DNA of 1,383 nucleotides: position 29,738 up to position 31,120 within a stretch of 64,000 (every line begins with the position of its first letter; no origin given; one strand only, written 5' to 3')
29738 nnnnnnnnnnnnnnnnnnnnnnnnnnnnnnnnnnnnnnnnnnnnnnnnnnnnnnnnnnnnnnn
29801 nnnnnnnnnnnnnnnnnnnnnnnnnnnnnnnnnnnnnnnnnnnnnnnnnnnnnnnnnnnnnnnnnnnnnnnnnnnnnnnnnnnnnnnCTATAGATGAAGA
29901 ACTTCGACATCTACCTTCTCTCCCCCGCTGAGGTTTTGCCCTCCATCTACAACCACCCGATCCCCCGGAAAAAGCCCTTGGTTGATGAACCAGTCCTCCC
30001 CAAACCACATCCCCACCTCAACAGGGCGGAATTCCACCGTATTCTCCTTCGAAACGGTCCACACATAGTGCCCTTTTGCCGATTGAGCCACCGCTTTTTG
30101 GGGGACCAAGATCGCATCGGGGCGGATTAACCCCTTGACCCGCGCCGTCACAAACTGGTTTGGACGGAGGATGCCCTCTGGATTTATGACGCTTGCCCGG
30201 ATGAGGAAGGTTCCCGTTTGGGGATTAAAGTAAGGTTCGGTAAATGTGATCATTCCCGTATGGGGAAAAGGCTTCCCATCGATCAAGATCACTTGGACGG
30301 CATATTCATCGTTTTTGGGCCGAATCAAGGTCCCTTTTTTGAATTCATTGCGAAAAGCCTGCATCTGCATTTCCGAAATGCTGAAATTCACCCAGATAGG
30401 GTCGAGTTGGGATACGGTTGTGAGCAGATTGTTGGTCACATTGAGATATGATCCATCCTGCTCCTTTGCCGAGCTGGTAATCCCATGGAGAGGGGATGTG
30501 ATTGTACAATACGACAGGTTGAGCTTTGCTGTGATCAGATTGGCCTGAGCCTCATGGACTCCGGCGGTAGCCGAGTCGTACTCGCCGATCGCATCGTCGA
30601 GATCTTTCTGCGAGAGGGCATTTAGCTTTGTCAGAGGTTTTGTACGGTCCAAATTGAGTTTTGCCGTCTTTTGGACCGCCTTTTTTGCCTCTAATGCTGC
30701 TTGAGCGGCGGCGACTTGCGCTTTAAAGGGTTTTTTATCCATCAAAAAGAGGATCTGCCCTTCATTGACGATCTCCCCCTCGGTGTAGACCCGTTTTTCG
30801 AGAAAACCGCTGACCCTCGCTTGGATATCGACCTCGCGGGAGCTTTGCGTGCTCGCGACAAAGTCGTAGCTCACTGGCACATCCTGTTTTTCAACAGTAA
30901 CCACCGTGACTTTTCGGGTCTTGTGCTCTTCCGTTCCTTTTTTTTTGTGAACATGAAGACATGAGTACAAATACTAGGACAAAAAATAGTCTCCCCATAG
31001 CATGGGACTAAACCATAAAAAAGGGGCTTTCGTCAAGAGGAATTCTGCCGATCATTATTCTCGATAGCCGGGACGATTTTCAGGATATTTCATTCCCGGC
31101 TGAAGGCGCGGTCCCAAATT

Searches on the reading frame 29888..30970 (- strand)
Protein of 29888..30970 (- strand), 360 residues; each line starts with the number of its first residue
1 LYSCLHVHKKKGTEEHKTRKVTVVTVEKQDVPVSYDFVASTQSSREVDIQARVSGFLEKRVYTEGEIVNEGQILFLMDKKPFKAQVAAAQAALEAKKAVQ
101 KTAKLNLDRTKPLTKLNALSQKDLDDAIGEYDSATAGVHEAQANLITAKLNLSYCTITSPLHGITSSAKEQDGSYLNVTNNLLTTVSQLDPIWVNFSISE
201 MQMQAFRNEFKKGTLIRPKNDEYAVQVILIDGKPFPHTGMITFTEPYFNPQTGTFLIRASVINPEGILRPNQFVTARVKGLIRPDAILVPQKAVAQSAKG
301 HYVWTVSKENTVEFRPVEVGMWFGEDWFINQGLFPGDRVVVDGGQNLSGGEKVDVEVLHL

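Call 31: search_protein_families(library=pfam, proteins=[window:29888-30970:-], max_evalue=0.001)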
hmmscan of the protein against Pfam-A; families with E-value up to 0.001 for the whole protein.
window:29888-30970:- (360 aa): 3 families
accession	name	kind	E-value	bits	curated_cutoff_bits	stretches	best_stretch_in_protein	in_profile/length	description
PF16576.10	HlyD_D23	-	8.7e-16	58.3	30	1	43-274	16-214/214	Barrel-sandwich domain of CusB or HlyD membrane-fusion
PF13437.12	HlyD_3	-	2.5e-08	35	22.2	0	156-264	1-96/106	HlyD family secretion protein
PF00529.27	CusB_dom_1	-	0.00011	22.8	26.5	1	21-341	4-89/89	Cation efflux system protein CusB domain 1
